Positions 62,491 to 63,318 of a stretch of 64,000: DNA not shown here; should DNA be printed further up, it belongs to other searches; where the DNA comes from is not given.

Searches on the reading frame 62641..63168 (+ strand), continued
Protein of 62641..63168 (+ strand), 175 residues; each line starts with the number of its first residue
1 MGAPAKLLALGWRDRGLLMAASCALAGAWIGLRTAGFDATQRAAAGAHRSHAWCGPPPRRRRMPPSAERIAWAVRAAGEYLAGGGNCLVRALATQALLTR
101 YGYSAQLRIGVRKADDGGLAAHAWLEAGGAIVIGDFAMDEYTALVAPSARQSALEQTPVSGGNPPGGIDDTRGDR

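Call 66: search_protein_families(library=ncbifam, proteins=[L008:8791-9330:+, L008:9281-9922:+, L008:12215-13231:+, L008:10001-11908:+], max_evalue=1)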
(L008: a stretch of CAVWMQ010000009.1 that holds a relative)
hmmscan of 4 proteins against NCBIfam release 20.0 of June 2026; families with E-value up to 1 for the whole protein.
L008:8791-9330:+ (179 aa): 0 families

L008:9281-9922:+ (213 aa): 0 families

L008:12215-13231:+ (338 aa): 4 families
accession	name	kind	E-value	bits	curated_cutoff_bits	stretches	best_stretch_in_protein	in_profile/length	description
TIGR04352.1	HprK_rel_A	equivalog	0.00013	21.1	200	1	122-172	93-143/280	HprK-related kinase A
TIGR02314.1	ABC_MetN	equivalog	0.0081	15.2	499.7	1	127-164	20-58/343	methionine ABC transporter ATP-binding protein MetN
TIGR04355.1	HprK_rel_B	hypoth_equivalog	0.037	13.1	200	1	124-177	143-195/351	HprK-related kinase B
TIGR00955.1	3a01204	subfamily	0.25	9.9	736.35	1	129-154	43-68/617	pigment precursor permease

L008:10001-11908:+ (635 aa): 9 families
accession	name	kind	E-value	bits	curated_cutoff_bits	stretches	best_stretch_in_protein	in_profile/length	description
NF033535.1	lass_lactam_cya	exception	1.4e-119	400.6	525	2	1-386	1-385/668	lasso peptide isopeptide bond-forming cyclase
TIGR01536.1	asn_synth_AEB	equivalog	2.2e-76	257.9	267.1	1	7-556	6-517/517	asparagine synthase (glutamine-hydrolyzing)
TIGR03108.1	eps_aminotran_1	hypoth_equivalog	1.2e-66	225.7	816.9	2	1-380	1-374/628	XrtA/PEP-CTERM system amidotransferase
TIGR03104.1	trio_amidotrans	equivalog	1.4e-61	208.4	570.1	2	1-383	1-383/589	N-acetylglutaminylglutamine amidotransferase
NF006949.0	PRK09431.1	equivalog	6.7e-39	133.8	499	3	1-166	1-166/554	asparagine synthase B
NF033561.1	macrolact_Ik_Al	subfamily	1.5e-22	79.9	300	2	359-617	312-555/561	albusnodin/ikarugamycin family macrolactam cyclase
TIGR01134.1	purF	equivalog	5.9e-10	39.1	350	1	41-179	64-215/432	amidophosphoribosyltransferase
NF001484.0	PRK00331.1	subfamily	8.6e-06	24.4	381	1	39-167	63-200/601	isomerizing glutamine--fructose-6-phosphate transaminase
TIGR01135.1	glmS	equivalog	9.2e-06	24.4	418.05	1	40-166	63-198/607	glutamine--fructose-6-phosphate transaminase (isomerizing)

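Call 71: list_cluster_members(proteins=[P0122, P0123, L001:3019-4953:+, P0001, P0024, P0021, P0014])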
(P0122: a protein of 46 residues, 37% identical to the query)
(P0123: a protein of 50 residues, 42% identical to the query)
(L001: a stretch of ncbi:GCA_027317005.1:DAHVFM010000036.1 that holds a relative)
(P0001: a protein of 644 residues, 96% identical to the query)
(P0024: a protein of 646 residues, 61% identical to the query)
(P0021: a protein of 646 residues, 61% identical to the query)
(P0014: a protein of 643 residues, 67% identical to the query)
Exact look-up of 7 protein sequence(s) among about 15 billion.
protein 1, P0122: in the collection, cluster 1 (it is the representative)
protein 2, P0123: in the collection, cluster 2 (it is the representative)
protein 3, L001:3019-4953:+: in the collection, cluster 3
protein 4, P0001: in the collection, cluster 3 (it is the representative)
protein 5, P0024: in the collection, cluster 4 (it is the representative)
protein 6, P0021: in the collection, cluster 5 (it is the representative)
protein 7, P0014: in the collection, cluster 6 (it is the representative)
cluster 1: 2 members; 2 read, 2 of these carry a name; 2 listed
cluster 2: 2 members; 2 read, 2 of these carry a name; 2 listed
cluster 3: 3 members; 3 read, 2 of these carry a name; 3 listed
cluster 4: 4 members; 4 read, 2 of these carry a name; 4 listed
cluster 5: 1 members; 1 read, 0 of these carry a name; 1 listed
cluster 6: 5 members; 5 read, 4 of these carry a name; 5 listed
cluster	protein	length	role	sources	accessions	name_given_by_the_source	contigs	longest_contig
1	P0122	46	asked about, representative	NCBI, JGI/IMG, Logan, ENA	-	hypothetical protein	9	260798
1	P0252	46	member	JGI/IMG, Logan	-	hypothetical protein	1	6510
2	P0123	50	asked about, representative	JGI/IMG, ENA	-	hypothetical protein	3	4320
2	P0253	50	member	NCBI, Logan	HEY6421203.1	MAG TPA: lasso RiPP family leader peptide-containing protein [Candidatus Binataceae ...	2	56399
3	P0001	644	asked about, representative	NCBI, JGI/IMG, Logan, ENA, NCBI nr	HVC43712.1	MAG TPA: asparagine synthase-related protein [Candidatus Binataceae bacterium] | asparagine synthase-related protein [Candidatus Binataceae bacterium]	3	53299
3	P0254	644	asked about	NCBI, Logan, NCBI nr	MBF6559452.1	MAG: hypothetical protein IVW56_04095 [Candidatus Binataceae bacterium] | hypothetical protein [Candidatus Binataceae bacterium]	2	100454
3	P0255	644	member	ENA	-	-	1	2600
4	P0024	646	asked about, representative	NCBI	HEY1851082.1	MAG TPA: asparagine synthase-related protein [Candidatus Binataceae bacterium]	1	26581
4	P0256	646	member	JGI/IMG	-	asparagine synthase (glutamine-hydrolysing)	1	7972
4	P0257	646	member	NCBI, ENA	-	-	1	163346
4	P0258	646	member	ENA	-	-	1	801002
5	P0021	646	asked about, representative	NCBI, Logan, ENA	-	-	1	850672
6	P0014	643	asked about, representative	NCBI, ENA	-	-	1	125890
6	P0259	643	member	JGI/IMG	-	asparagine synthase (glutamine-hydrolysing)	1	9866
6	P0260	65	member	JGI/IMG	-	hypothetical protein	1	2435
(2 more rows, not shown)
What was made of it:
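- Tried and rejected: The accessions fall in different blocks, so the two loci compared come from different assemblies and nothing about co-occurrence follows (call 71).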

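Call 75: search_solved_structures(query=A6, max_evalue=1, show_alignments=1)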
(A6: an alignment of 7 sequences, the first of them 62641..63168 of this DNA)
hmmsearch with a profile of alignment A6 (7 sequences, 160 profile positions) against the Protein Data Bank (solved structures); distinct sequences matched with E-value up to 1: 0.
